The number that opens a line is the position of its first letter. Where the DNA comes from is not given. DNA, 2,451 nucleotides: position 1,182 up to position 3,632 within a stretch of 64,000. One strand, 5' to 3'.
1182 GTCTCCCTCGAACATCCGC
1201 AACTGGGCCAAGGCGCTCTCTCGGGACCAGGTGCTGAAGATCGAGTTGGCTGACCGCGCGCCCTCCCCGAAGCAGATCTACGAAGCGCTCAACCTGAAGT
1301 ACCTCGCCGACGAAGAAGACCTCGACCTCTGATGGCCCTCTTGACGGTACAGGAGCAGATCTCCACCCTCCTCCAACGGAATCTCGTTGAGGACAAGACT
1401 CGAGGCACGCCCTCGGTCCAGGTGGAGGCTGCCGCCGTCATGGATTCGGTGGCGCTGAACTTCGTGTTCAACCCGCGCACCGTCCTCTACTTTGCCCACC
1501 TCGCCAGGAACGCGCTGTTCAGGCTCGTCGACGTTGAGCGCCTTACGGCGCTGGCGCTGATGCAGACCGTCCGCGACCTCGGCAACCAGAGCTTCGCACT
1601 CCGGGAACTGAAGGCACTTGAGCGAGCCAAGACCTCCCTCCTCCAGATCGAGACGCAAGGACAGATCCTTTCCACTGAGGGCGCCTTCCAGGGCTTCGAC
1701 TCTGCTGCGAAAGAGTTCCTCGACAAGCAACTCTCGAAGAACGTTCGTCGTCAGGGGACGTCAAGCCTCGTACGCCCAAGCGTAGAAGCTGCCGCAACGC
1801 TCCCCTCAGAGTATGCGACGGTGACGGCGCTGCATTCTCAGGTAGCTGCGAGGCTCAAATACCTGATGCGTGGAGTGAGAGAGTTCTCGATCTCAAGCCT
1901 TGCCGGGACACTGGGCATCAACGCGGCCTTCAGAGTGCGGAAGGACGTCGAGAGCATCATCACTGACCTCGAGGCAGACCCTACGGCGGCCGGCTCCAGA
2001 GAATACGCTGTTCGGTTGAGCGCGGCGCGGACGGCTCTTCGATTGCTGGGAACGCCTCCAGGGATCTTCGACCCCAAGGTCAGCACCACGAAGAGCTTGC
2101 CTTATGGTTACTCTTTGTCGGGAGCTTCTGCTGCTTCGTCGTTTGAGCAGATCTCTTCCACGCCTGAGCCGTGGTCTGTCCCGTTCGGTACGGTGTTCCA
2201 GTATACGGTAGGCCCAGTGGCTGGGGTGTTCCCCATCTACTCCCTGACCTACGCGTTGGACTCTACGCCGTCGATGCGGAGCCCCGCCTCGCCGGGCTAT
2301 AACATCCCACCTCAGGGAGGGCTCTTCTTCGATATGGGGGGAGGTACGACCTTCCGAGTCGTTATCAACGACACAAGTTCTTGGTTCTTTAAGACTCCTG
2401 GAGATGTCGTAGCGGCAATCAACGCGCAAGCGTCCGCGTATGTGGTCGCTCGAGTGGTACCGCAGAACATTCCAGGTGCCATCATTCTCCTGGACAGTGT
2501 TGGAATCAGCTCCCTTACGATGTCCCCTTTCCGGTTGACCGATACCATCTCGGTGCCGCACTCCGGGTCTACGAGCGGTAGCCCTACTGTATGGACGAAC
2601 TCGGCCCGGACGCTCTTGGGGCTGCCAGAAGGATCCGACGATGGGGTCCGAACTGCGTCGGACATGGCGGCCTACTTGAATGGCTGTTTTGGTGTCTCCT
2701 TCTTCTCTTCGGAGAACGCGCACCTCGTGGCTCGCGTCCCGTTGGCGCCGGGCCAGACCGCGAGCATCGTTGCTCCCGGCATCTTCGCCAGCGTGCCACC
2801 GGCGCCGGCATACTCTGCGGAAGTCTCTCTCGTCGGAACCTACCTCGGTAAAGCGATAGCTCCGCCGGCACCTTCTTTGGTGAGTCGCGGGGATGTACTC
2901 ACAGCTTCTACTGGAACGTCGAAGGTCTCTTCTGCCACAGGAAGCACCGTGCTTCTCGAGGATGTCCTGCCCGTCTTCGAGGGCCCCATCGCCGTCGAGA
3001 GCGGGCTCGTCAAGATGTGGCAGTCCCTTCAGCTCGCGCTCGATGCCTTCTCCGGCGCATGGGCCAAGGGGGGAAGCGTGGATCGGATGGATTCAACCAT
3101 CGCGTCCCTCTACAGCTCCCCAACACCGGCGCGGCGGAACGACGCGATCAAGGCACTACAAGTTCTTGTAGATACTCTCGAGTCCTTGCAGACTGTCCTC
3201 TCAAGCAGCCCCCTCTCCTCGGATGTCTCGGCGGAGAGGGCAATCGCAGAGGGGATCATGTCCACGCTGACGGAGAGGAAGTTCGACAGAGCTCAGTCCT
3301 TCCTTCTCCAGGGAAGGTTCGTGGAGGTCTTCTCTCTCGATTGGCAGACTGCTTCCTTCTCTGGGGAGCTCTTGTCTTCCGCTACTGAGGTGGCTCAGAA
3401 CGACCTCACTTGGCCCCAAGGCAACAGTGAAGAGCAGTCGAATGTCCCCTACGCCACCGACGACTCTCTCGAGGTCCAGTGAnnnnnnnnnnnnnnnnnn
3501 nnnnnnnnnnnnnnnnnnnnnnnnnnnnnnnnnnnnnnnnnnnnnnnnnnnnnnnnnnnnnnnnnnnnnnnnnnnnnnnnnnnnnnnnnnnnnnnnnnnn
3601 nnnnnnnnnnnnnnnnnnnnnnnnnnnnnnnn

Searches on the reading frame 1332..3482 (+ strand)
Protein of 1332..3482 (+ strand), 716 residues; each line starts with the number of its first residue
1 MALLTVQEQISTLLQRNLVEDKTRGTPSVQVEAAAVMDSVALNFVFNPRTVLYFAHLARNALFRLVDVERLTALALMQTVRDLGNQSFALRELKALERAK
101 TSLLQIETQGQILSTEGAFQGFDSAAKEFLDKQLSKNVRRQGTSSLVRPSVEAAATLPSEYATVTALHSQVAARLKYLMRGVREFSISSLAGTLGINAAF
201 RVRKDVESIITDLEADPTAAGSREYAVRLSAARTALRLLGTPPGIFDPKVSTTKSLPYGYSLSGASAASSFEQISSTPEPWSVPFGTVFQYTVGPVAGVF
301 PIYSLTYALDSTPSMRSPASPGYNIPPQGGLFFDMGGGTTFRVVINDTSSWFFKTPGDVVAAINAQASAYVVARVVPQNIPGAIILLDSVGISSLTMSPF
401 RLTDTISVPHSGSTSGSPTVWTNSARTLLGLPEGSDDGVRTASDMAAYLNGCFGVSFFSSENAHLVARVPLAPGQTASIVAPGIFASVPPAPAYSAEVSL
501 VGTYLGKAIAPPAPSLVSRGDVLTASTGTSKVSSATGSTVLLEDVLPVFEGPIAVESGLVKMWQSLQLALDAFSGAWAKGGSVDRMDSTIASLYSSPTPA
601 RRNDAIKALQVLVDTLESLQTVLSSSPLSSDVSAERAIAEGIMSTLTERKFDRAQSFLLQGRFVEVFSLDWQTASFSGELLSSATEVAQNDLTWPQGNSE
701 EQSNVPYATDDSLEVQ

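Call 45: find_encoding_contigs(protein=window:1332-3482:+, flank=10000, max_places=3)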
Protein window:1332-3482:+ (716 aa): 3 contigs read that carry it; 3 places shown.
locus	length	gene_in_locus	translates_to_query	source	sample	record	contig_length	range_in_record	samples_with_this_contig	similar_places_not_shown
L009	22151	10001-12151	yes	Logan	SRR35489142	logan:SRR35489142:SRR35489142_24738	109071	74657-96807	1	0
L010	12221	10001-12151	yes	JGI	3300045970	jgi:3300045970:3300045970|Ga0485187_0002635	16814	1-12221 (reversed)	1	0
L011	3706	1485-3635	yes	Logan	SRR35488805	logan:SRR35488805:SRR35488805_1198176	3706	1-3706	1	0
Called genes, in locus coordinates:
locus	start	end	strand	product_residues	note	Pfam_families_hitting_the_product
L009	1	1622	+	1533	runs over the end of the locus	PF01391:Collagen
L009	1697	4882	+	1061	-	PF00535:Glycos_transf_2 (weak), PF13489:Methyltransf_23, PF08241:Methyltransf_11, PF08242:Methyltransf_12, PF13649:Methyltransf_25, PF13847:Methyltransf_31, PF00534:Glycos_transf_1, PF13692:Glyco_trans_1_4, +7 more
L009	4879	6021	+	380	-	PF13692:Glyco_trans_1_4, PF00534:Glycos_transf_1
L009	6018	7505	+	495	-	PF02310:B12-binding, PF04055:Radical_SAM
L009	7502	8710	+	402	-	-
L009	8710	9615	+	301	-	PF13620:CarboxypepD_reg (faint)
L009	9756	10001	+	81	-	-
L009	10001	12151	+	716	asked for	-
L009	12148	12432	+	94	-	-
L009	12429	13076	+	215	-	-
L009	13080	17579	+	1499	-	PF04865:Baseplate_J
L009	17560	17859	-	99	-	-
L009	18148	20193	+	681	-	-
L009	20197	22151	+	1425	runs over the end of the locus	-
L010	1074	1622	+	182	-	-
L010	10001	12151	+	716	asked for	-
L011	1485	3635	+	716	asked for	-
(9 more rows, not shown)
